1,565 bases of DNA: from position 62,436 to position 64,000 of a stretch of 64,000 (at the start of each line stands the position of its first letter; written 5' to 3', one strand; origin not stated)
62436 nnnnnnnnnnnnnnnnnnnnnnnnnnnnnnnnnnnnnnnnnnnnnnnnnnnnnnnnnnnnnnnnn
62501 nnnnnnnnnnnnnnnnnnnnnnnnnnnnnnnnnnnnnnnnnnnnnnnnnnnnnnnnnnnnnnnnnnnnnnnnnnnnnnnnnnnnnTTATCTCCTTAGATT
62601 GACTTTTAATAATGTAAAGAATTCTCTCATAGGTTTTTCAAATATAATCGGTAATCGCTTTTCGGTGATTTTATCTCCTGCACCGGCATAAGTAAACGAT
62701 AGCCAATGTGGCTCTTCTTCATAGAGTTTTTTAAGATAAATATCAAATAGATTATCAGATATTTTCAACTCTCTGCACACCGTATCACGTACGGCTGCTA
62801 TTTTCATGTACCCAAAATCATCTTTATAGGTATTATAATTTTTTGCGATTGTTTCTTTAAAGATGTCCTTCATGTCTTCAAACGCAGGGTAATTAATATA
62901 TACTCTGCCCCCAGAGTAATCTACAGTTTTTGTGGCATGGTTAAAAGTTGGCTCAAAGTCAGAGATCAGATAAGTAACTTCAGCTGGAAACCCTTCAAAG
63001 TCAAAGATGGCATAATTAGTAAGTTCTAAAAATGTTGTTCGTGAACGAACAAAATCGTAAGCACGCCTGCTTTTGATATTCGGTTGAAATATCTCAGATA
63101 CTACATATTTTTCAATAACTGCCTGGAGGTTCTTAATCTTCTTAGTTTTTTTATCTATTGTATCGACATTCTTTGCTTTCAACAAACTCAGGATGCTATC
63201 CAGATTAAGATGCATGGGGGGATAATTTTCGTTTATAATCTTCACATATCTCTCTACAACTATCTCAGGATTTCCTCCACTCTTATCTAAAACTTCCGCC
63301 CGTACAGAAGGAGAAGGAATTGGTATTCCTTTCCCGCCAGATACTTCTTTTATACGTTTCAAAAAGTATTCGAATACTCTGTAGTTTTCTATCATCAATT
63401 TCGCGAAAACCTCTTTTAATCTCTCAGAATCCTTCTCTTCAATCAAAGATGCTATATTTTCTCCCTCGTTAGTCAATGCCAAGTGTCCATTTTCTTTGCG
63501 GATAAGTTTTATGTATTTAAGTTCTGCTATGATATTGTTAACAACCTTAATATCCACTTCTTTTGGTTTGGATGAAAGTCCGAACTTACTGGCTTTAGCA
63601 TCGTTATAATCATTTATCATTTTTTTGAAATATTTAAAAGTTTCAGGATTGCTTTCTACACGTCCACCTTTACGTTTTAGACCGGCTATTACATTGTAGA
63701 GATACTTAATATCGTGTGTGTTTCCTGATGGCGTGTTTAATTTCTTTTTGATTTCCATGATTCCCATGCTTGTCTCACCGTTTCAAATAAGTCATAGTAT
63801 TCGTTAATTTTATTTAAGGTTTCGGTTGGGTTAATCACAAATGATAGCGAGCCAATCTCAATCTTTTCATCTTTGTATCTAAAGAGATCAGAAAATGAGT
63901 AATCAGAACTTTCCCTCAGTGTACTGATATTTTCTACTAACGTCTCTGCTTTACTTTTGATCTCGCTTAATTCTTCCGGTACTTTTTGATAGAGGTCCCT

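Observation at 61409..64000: AT-rich operon of at least three coupled genes ending in an ExeA/Orc-like ATPase, not assignable to any named system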

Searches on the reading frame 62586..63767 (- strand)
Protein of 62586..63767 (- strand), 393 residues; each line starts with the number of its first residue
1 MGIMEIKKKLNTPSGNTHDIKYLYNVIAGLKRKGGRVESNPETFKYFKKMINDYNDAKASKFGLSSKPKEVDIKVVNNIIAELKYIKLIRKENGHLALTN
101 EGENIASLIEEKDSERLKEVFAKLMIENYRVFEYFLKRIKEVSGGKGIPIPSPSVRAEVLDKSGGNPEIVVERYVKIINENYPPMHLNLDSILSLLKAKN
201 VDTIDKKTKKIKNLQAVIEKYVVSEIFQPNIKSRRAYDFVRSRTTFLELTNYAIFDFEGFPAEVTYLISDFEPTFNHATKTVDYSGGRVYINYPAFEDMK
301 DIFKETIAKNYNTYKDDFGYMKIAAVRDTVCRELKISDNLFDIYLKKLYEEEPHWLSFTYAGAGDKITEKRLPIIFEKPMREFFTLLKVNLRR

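Call 5: search_protein_families(library=pfam, proteins=[window:62586-63767:-], max_evalue=1)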
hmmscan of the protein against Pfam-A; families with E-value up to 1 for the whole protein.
window:62586-63767:- (393 aa): 3 families
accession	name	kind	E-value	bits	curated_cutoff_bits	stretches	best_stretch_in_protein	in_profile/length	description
PF09821.14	AAA_assoc_C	-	0.0054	17.8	27.6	1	70-141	8-75/119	C-terminal AAA-associated domain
PF20103.6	DUF6493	-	0.0088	15.6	25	1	170-259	3-79/317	Domain of unknown function (DUF6493)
PF14947.12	HTH_45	-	0.066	13.7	25.5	1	72-112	32-72/77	Winged helix-turn-helix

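Call 6: search_protein_families(library=padloc, proteins=[window:62586-63767:-], max_evalue=1)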
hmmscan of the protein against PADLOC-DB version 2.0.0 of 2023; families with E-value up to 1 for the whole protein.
window:62586-63767:- (393 aa): 1 family
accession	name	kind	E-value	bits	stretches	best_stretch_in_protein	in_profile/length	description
PDLC02975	WH_III-A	-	0.0058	15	1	62-117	22-76/103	-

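Call 7: search_protein_families(library=ncbifam, proteins=[window:62586-63767:-], max_evalue=1)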
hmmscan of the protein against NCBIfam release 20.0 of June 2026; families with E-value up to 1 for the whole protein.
window:62586-63767:- (393 aa): 2 families
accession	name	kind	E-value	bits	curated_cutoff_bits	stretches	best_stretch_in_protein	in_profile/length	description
NF045919.1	HphnlacHdxRed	equivalog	0.0097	15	340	1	72-140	239-307/309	p-hydroxyphenylacetate 3-hydroxylase reductase component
NF004824.0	PRK06180.1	subfamily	0.11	11.6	298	1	155-213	212-270/279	oxidoreductase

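Call 8: search_protein_families(library=phrogs, proteins=[window:62586-63767:-], max_evalue=1)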
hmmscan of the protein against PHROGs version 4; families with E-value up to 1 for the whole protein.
window:62586-63767:- (393 aa): 1 family
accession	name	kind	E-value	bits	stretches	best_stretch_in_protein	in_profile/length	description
phrog_11961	-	unknown function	0.22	12.1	1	78-142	76-144/150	-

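Call 21: find_homologous_proteins(query=window:62586-63767:-)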
Query window:62586-63767:- (393 aa): 108 proteins with E <= 0.001 among 5702 candidates.
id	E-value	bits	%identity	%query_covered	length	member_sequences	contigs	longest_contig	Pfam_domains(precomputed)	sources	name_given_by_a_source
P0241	4.3e-256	867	100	100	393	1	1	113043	-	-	-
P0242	6.7e-194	662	75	99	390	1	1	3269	-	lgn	-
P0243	1.8e-180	618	71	99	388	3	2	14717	-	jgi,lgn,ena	-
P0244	1.7e-179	615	72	99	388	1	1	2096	-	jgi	jgi:hypothetical protein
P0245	2.7e-179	614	72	99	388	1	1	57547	-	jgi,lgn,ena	-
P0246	2.9e-178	611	71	99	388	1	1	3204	-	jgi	jgi:hypothetical protein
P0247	4.7e-178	610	71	99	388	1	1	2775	-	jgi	jgi:hypothetical protein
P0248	2.6e-177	608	71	99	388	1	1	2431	-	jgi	jgi:hypothetical protein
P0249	3.2e-177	608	71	99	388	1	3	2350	-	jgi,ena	-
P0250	6.4e-177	607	71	99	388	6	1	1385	-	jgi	-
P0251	3.2e-176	604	70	99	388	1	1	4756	-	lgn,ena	-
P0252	3.2e-176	604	71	99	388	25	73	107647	-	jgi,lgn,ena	jgi:hypothetical protein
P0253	4.9e-176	604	71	99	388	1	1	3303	-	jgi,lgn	jgi:hypothetical protein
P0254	7.8e-176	603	70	99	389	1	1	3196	-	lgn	-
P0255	2.4e-174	598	71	99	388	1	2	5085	-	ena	-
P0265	5.6e-170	584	69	99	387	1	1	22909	-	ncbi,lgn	-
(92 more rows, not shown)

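Call 42: predict_structure(alignment_id=A2)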
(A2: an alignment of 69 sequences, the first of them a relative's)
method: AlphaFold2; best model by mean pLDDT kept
length: 393 residues; sequences in the alignment: 69
mean_pLDDT: 90.9   pTM: 0.89
mean pLDDT of the five models: 90.9, 90.2, 89.4, 89.3, 89.0
residues with pLDDT >= 90: 290; 70-90: 86; 50-70: 9; < 50: 8
segments of 3 or more residues with pLDDT < 50: 1-7
pLDDT, mean of each block of 10 residues (from residue 1): 45 84 98 96 97 94 86 94 97 96 98 96 95 95 91 75 87 92 86 93 88 92 91 92 97 91 96 90 94 96 97 94 95 96 96 93 79 87 92 66
secondary structure, 60 per line:
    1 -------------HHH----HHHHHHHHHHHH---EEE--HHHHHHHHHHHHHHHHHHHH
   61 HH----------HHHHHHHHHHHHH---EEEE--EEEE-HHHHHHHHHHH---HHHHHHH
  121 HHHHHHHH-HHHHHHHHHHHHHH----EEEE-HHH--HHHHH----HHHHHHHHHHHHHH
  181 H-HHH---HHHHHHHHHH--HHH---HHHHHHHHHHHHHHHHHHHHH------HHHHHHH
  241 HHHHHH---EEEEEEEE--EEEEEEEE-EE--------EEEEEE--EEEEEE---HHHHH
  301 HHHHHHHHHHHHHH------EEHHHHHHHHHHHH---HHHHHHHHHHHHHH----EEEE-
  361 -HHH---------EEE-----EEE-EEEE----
elements in order: H21-32 E36-38 H41-62 H73-85 E89-92 E95-98 H100-110 H114-128 H130-143 E148-151 H158-162 H167-181 H189-198 H207-227 H234-246 E250-257 E260-267 E279-284 E287-292 H296-314 H323-334 H338-351 E356-359 E374-376 E382-384 E386-389

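Call 47: fold_search(model_id=the predicted structure, library=pdb)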
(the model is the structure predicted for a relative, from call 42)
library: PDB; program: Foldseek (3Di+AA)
matches with E <= 10: 573; with E <= 0.001: 0
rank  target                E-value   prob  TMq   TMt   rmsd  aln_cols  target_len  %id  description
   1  2fok_A                1.8e-02  0.85  0.28  0.21  20.0       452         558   11  STRUCTURE OF RESTRICTION ENDONUCLEASE FOKI (released 1998-06-17)
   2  2va8_A                5.6e-02  0.63  0.17  0.10  14.5       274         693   12  DNA Repair Helicase Hel308 (released 2008-01-15)
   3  5liq_A                6.2e-02  0.75  0.31  0.23  12.6       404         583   12  The structure of C160S,C508S,C578S mutant of Nt.BspD6I nicking endonuclease at 0.185 nm resolution . (released 2017-08-02)
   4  5liq_B                1.3e-01  0.44  0.27  0.20  15.9       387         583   11  The structure of C160S,C508S,C578S mutant of Nt.BspD6I nicking endonuclease at 0.185 nm resolution . (released 2017-08-02)
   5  2va8_B                1.3e-01  0.35  0.16  0.10  14.4       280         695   11  DNA Repair Helicase Hel308 (released 2008-01-15)
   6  5lhc_B                1.4e-01  0.69  0.27  0.20  13.0       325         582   12  The structure of D456A mutant of Nt.BspD6I nicking endonuclease at 0.24 nm resolution . (released 2017-08-16)
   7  9gck_A                1.4e-01  0.20  0.15  0.14  21.2       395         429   12  yeast TFIIIC TauA subcomplex bound to a tRNA gene (released 2024-11-27)
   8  5lhc_A                2.0e-01  0.63  0.26  0.19  12.4       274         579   13  The structure of D456A mutant of Nt.BspD6I nicking endonuclease at 0.24 nm resolution . (released 2017-08-16)
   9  7z8t_C                2.2e-01  0.09  0.15  0.10  21.2       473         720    9  CAND1-SCF-SKP2 CAND1 engaged SCF rocked (released 2023-04-19)
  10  2co5_A                2.5e-01  0.99  0.18  0.62   4.1       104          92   20  F93 FROM STIV, a winged-helix DNA-binding protein (released 2006-05-31)
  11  5thy_B                2.6e-01  0.12  0.16  0.16  18.3       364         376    9  Crystal structure of SeMet-Substituted CurJ carbon methyltransferase (released 2016-10-19)
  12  6v63_A                2.6e-01  0.06  0.12  0.10  25.2       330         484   10  SETD3 WT in Complex with an Actin Peptide with His73 Replaced with Glutamine (released 2020-01-22)
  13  9gc3_A                2.6e-01  0.05  0.11  0.08  24.9       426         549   14  yeast TFIIIC TauB subcomplex bound to a tRNA gene (released 2024-11-27)
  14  2co5_B                2.9e-01  0.99  0.16  0.58   3.4        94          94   22  F93 FROM STIV, a winged-helix DNA-binding protein (released 2006-05-31)
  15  4zzd                  3.4e-01  0.91  0.17  0.53   6.7       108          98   18  CRYSTAL STRUCTURE OF MULTIDRUG RESISTANCE REGULATOR LMRR BOUND TO RIBOFLAVIN (released 2015-08-26)
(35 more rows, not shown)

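Call 54: find_encoding_contigs(protein=P0252, flank=10000, max_places=10)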
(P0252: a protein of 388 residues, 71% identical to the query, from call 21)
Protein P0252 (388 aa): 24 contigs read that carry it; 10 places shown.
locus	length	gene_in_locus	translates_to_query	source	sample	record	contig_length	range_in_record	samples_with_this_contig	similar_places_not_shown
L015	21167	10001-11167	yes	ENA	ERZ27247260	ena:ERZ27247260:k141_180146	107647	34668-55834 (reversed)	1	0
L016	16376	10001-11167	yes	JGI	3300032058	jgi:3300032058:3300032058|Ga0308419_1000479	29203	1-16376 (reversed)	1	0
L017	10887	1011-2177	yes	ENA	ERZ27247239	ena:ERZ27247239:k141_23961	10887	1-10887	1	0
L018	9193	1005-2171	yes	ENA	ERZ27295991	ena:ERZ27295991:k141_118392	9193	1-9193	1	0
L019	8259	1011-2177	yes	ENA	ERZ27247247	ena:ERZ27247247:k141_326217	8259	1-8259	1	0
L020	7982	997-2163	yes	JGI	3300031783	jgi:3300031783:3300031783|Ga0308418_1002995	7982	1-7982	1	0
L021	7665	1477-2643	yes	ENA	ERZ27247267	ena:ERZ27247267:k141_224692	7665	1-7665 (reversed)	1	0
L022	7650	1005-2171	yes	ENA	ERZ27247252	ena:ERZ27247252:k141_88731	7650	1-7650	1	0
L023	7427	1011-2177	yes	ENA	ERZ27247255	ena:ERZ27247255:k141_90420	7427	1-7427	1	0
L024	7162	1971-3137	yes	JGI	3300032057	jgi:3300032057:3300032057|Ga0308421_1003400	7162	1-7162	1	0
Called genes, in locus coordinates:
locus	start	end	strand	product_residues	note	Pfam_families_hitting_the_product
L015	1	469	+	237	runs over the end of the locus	-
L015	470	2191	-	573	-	PF00999:Na_H_Exchanger, PF02254:TrkA_N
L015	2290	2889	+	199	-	PF04011:LemA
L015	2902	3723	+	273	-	PF04536:TPM_phosphatase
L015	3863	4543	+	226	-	PF00657:Lipase_GDSL (weak), PF13472:Lipase_GDSL_2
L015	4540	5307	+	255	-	-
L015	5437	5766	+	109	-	PF04519:Bactofilin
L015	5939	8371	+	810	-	PF02190:LON_substr_bdg, PF00004:AAA, PF07728:AAA_5, PF22667:Lon_lid, PF05362:Lon_C, PF13541:ChlI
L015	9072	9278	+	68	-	-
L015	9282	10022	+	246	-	-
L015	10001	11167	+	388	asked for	-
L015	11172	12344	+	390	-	-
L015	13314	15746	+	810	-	PF12161:HsdM_N, PF02384:N6_Mtase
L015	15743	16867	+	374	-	PF13784:Fic_N, PF02661:Fic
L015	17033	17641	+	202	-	PF01420:Methylase_S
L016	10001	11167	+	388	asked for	-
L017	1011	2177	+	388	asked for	-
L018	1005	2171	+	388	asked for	-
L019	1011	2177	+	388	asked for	-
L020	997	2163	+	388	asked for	-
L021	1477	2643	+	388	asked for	-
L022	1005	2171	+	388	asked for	-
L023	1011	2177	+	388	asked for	-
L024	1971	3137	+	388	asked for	-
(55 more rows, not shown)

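Call 62: find_encoding_contigs(protein=P0265, flank=10000, max_places=1)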
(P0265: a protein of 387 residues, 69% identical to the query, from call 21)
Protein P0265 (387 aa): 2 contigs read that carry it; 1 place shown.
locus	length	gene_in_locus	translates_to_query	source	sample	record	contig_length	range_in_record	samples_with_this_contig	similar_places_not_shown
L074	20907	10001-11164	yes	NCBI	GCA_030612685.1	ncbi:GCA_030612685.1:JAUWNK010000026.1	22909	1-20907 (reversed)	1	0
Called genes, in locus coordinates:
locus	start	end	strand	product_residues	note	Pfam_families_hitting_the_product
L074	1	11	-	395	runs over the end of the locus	-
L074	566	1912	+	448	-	PF07690:MFS_1 (weak), PF11700:ATG22, PF07690:MFS_1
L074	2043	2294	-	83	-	-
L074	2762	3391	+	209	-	-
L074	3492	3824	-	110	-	-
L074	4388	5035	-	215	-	PF13500:AAA_26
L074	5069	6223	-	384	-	PF00155:Aminotran_1_2, PF01053:Cys_Met_Meta_PP (weak)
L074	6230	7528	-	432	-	PF00202:Aminotran_3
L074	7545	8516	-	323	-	PF08279:HTH_11, PF03099:BPL_LplA_LipB, PF16917:BPL_LplA_LipB_2, PF02237:BPL_C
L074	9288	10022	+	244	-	-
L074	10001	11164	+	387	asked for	-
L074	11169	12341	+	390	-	-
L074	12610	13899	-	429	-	PF09861:Lar_N, PF04015:DUF362 (faint), PF21113:LarA_C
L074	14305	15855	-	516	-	PF02518:HATPase_c (weak), PF13589:HATPase_c_3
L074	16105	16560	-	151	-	PF00582:Usp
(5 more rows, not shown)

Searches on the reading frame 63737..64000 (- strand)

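Call 5: search_protein_families(library=pfam, proteins=[window:63737-64000:-], max_evalue=1)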
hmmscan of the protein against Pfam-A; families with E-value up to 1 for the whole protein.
window:63737-64000:- (87 aa): 5 families
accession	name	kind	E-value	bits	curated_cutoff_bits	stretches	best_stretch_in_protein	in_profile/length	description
PF20651.3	EXOC6_Sec15_N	-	0.022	15.2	27.2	1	9-85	29-103/170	Exocyst complex component EXOC6/Sec15, N-terminal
PF22949.1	HRI2_3H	-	0.022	15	27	1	1-47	27-73/80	Heme-regulated eIF-2-alpha kinase, helical domain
PF00374.24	NiFeSe_Hases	-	0.058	12.8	25.8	1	19-70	306-358/508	Nickel-dependent hydrogenase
PF20295.4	MC8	-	0.11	13.1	25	0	64-79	1-16/48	ABC-three component (ABC-3C) system Middle Component 8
PF23432.1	DUF7118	-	0.11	12.1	27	1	4-45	202-243/357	Domain of unknown function (DUF7118)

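Call 6: search_protein_families(library=padloc, proteins=[window:63737-64000:-], max_evalue=1)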
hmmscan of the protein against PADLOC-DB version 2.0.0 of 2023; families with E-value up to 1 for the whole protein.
window:63737-64000:- (87 aa): 0 families

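Call 7: search_protein_families(library=ncbifam, proteins=[window:63737-64000:-], max_evalue=1)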
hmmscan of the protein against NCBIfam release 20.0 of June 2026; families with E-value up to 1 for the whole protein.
window:63737-64000:- (87 aa): 1 family
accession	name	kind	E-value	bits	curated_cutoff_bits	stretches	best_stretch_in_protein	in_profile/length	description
NF040828.1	sulfhyd_ShyA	equivalog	0.15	10.9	700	1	25-77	230-281/415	NAD(P)-dependent hydrogenase/sulfhydrogenase 2 subunit alpha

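Call 8: search_protein_families(library=phrogs, proteins=[window:63737-64000:-], max_evalue=1)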
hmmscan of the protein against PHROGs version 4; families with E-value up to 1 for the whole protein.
window:63737-64000:- (87 aa): 1 family
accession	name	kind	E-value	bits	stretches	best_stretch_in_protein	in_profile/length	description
phrog_24260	-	unknown function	0.11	13.5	1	2-28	7-33/52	-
